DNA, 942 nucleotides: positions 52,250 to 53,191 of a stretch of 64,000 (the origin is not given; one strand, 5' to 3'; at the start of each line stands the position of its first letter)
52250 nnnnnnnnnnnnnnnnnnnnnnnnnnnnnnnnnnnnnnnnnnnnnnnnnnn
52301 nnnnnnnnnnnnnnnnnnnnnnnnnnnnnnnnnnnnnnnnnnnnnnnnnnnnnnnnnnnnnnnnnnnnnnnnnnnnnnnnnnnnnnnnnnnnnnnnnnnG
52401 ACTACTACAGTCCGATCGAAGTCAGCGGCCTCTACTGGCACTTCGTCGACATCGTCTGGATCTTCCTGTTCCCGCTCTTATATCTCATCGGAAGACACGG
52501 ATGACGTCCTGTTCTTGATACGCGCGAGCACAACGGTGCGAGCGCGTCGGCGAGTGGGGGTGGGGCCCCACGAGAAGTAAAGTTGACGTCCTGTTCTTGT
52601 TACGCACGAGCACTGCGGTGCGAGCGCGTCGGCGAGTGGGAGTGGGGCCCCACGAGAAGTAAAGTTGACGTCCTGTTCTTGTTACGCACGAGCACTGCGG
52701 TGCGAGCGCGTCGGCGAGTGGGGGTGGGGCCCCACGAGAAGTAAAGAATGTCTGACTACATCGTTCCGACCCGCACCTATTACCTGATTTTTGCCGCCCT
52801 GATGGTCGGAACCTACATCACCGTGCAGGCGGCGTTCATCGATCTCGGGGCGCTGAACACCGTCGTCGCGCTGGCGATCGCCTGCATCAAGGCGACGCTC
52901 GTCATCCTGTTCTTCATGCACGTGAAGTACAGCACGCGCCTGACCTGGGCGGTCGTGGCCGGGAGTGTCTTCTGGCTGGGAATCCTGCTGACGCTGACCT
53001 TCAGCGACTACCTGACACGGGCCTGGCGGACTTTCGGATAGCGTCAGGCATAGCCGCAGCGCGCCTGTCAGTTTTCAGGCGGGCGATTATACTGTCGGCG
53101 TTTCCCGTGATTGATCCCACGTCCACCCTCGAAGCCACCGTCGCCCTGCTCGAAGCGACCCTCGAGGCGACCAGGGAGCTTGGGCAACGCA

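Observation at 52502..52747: The whole ctaE-ctaF spacer is triplicated as 3 x 82 bp inside the oxidase operon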

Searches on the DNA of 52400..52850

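Call 45: search_rna_families(source=window, start=52400, end=52850, threshold=evalue, max_evalue=10)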
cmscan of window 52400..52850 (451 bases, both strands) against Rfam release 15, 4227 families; matches with E-value up to 10: 4.
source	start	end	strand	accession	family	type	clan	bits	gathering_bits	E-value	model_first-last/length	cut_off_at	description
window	52535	52548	+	RF01382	HIV-1_SL4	Cis-reg;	-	13.4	31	6.9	3-16/20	no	HIV-1 stem-loop 4 packaging signal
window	52617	52630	+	RF01382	HIV-1_SL4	Cis-reg;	-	13.4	31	6.9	3-16/20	no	HIV-1 stem-loop 4 packaging signal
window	52699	52712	+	RF01382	HIV-1_SL4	Cis-reg;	-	13.4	31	6.9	3-16/20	no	HIV-1 stem-loop 4 packaging signal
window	52694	52809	+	RF02175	SMAD5-AS1_3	Gene; lncRNA;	-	11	60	5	1-125/125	no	SMAD5 antisense RNA 1 conserved region 3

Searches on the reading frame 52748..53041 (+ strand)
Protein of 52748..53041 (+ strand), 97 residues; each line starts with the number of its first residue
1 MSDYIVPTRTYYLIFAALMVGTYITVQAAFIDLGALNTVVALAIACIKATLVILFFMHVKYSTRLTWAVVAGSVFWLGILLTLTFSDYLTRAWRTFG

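Call 11: find_encoding_contigs(protein=window:52748-53041:+, flank=3000, max_places=10)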
Protein window:52748-53041:+ (97 aa): no gene with exactly this product is on record in the collection.

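Call 13: find_homologous_proteins(query=window:52748-53041:+)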
Query window:52748-53041:+ (97 aa): 5392 proteins with E <= 0.001 among 5400 candidates; the best 120 are listed.
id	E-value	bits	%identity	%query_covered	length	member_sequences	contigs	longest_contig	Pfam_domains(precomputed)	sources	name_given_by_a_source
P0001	1.2e-48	181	89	100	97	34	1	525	PF03626.20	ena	-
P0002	4.4e-48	179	89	100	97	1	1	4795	PF03626.20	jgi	jgi:cytochrome c oxidase subunit 4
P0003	5.1e-48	179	88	100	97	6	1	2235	PF03626.20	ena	-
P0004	1.4e-47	178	88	100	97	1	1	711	PF03626.20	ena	-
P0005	1.6e-47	177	88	100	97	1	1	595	PF03626.20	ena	-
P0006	2.8e-47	177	85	100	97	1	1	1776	PF03626.20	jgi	jgi:cytochrome c oxidase subunit IV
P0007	3.8e-47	176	86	100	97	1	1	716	PF03626.20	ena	-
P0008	2.0e-46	174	86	100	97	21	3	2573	PF03626.20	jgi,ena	jgi:cytochrome c oxidase subunit 4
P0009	2.2e-46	174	85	100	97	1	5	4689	PF03626.20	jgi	jgi:cytochrome c oxidase subunit 4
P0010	5.3e-46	173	84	100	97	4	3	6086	PF03626.20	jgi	jgi:cytochrome c oxidase subunit 4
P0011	5.4e-46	173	85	100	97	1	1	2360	PF03626.20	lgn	-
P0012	1.1e-45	172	84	100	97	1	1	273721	PF03626.20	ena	-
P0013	2.1e-45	171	86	100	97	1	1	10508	PF03626.20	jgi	jgi:cytochrome c oxidase subunit 4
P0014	2.1e-45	171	87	100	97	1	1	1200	PF03626.20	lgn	-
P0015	2.3e-45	171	86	100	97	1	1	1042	PF03626.20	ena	-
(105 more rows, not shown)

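Call 14: find_related_loci(query=window:52748-53041:+, collection=genome_contigs, flank=3000)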
Query window:52748-53041:+ (97 aa) in genome_contigs; peptide patterns used: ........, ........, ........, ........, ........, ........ (x = any residue, [..] = any of these).
599 stretches matched a pattern (row limit reached: there are more); 504 encode a relative of the query (tblastn E <= 1e-3); the best 80 are kept; 80 distinct loci.
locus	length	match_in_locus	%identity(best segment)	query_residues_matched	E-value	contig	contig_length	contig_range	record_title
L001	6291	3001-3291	82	1-97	1e-50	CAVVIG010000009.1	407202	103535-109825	MAG: uncultured Acidobacteriota bacterium isolate MFD02840.bin.2.112 genome assembly, contig: contig_29732, whole genome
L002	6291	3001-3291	76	1-97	5e-45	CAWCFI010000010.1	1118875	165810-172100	MAG: uncultured Acidobacteriota bacterium isolate MFD09368.bin.2.49 genome assembly, contig: contig_7997, whole genome s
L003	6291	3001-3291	73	1-97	2e-44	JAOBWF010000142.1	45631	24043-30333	MAG: Acidobacteria bacterium isolate RYN_30 scaffold_970771, whole genome shotgun sequence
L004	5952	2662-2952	75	1-97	1e-44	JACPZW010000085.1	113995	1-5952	MAG: Acidobacteria bacterium isolate NC_groundwater_900_Pr1_S-0.2um_67_29 Montesol18-Sp2_coassembly_scaffold_1298602, wh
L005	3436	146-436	74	1-97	1e-43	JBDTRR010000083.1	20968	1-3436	MAG: Acidobacteriota bacterium isolate cluster3_bin.251 NODE_8732_length_20968_cov_15.623488, whole genome shotgun seque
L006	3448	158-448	73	1-97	5e-43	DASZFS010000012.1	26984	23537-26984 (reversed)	MAG TPA_asm: Vicinamibacterales bacterium isolate SMAG_U6528 k141_5939, whole genome shotgun sequence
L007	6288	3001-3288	73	2-97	2e-42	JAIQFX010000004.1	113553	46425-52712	MAG: Terriglobia bacterium isolate SRVP_36 SRVP18_hole-7m-from-trench_1_20cm_scaffold_68, whole genome shotgun sequence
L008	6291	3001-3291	73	1-97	4e-42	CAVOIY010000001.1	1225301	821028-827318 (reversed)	MAG: uncultured Acidobacteriota bacterium isolate MFD10113.bin.2.70 genome assembly, contig: contig_11131, whole genome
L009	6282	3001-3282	73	4-97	1e-41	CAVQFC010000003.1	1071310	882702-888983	MAG: uncultured Acidobacteriota bacterium isolate MFD05841.bin.2.39 genome assembly, contig: contig_40261, whole genome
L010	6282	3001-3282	73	4-97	1e-41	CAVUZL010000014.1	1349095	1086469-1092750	MAG: uncultured Acidobacteriota bacterium isolate MFD05521.bin.2.215 genome assembly, contig: contig_5363, whole genome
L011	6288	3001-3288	71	1-96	1e-40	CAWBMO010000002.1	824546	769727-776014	MAG: uncultured Acidobacteriota bacterium isolate MFD02242.bin.2.314 genome assembly, contig: contig_1411, whole genome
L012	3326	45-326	68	4-97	1e-38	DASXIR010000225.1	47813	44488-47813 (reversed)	MAG TPA_asm: Vicinamibacterales bacterium isolate SMAG_U5226 k141_2268803, whole genome shotgun sequence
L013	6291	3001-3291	67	1-97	2e-38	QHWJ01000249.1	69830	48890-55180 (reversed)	MAG: Acidobacteria bacterium isolate gp6 AA46 14_0929_02_40cm_scaffold_848_curated, whole genome shotgun sequence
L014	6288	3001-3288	68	1-97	5e-38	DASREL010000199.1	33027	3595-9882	MAG TPA_asm: Vicinamibacterales bacterium isolate SMAG_U10005 k141_972238, whole genome shotgun sequence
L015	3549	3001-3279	62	1-93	2e-37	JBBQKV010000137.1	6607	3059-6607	MAG: Acidobacteriota bacterium isolate Co_metawrap_566 Cmw_566_k141_3834814_length_6607_cov_62.0000, whole genome shotgu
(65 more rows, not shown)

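Call 17: find_encoding_contigs(protein=P0002, flank=3000, max_places=4)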
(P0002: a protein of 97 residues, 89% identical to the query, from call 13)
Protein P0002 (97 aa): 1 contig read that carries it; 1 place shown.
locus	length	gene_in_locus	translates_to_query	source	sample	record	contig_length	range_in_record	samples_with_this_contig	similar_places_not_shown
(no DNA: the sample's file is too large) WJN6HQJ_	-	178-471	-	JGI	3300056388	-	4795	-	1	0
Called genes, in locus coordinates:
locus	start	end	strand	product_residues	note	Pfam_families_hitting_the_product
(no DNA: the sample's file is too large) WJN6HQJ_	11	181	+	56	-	PF00510:COX3 (weak)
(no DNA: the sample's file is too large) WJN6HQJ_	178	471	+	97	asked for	PF03626:COX4_pro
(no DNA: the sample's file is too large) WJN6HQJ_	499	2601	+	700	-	-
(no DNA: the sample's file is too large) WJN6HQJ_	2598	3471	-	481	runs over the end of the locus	PF00672:HAMP, PF00512:HisKA, PF13581:HATPase_c_2 (weak), PF02518:HATPase_c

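Call 18: find_encoding_contigs(protein=P0003, flank=3000, max_places=6)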
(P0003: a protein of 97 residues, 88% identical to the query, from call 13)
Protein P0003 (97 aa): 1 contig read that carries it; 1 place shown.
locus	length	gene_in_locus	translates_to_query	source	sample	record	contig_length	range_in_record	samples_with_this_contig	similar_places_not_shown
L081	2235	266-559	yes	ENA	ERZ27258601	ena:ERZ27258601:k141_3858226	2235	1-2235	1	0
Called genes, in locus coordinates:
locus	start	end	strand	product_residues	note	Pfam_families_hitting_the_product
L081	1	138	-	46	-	?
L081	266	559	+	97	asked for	PF03626:COX4_pro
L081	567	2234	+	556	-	?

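Call 19: find_encoding_contigs(protein=P0008, flank=3000, max_places=6)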
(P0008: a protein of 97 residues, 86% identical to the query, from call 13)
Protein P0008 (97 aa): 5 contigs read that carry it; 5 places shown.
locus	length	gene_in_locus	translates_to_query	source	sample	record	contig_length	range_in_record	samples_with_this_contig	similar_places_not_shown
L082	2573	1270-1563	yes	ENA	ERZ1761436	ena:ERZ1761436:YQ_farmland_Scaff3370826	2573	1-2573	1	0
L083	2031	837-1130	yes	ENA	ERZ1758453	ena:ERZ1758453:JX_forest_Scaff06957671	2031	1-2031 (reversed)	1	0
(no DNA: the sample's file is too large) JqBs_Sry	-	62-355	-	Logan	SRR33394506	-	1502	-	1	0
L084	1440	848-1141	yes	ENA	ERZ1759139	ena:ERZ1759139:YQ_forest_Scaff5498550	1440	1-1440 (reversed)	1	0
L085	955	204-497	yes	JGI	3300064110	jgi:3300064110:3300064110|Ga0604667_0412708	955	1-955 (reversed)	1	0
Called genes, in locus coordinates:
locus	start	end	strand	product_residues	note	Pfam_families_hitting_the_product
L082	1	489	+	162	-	?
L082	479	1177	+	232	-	PF00510:COX3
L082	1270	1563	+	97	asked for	PF03626:COX4_pro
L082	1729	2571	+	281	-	?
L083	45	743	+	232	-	PF00510:COX3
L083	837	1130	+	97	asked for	PF03626:COX4_pro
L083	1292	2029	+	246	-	?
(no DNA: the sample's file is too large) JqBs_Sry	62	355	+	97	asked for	PF03626:COX4_pro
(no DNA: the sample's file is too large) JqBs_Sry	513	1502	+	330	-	?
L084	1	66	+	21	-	?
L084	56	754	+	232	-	PF00510:COX3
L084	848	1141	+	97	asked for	PF03626:COX4_pro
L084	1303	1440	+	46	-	?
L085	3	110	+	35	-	?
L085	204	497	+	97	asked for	PF03626:COX4_pro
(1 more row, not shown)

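Call 20: find_encoding_contigs(protein=P0009, flank=3000, max_places=6)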
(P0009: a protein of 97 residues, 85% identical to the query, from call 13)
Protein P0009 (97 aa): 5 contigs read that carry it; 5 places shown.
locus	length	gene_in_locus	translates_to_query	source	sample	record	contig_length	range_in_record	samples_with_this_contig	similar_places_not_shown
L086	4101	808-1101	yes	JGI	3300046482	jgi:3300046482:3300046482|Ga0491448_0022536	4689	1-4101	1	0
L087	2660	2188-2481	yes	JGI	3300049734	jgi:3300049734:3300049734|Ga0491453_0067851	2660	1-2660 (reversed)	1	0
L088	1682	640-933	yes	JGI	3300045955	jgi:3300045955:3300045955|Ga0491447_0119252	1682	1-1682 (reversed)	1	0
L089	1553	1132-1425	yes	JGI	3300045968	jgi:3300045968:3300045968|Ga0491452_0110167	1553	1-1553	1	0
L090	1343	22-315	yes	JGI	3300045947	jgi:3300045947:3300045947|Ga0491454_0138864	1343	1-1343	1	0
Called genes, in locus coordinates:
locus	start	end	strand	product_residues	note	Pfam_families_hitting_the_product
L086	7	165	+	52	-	-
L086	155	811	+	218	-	PF00510:COX3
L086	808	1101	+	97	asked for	PF03626:COX4_pro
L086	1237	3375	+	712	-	-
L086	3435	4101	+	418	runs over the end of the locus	?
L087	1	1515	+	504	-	?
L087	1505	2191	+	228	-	PF00510:COX3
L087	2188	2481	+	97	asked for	PF03626:COX4_pro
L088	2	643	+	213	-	?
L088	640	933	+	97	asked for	PF03626:COX4_pro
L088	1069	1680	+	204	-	?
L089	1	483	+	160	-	?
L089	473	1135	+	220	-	PF00510:COX3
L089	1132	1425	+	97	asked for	PF03626:COX4_pro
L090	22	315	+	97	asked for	PF03626:COX4_pro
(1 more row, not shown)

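Call 29: find_encoding_contigs(protein=P0001, flank=3000, max_places=10)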
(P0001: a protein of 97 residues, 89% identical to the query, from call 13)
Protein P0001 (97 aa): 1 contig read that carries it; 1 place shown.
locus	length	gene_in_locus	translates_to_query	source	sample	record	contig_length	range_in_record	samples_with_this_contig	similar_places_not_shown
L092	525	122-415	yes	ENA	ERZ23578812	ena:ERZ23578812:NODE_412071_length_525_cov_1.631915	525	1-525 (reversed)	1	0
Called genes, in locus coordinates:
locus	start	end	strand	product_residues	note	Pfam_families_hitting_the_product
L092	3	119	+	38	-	?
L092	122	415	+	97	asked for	PF03626:COX4_pro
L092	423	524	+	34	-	?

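Call 30: find_encoding_contigs(protein=P0004, flank=3000, max_places=10)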
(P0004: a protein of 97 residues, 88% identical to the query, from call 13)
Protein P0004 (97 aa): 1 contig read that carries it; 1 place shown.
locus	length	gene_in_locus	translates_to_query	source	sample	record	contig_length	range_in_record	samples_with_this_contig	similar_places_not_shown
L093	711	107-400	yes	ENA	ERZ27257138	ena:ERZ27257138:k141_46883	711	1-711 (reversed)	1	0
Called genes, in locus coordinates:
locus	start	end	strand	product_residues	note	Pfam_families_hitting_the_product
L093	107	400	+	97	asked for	PF03626:COX4_pro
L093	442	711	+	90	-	?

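Call 31: find_encoding_contigs(protein=P0005, flank=3000, max_places=10)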
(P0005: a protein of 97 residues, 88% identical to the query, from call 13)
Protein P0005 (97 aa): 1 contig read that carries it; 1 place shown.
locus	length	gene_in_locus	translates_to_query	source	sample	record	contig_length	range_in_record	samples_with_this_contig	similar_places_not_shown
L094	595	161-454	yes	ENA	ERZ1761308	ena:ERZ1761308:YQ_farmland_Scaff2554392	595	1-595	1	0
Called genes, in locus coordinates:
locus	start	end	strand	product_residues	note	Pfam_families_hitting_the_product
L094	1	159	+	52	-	?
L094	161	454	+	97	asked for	PF03626:COX4_pro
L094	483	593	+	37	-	?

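Call 50: search_protein_families(library=pfam, proteins=[window:52748-53041:+])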
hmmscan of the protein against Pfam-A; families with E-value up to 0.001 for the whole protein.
window:52748-53041:+ (97 aa): 1 family
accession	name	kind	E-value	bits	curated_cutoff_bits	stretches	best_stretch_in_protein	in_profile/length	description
PF03626.19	COX4_pro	-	2.3e-12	47.6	28.9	1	13-81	2-71/72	Prokaryotic Cytochrome C oxidase subunit IV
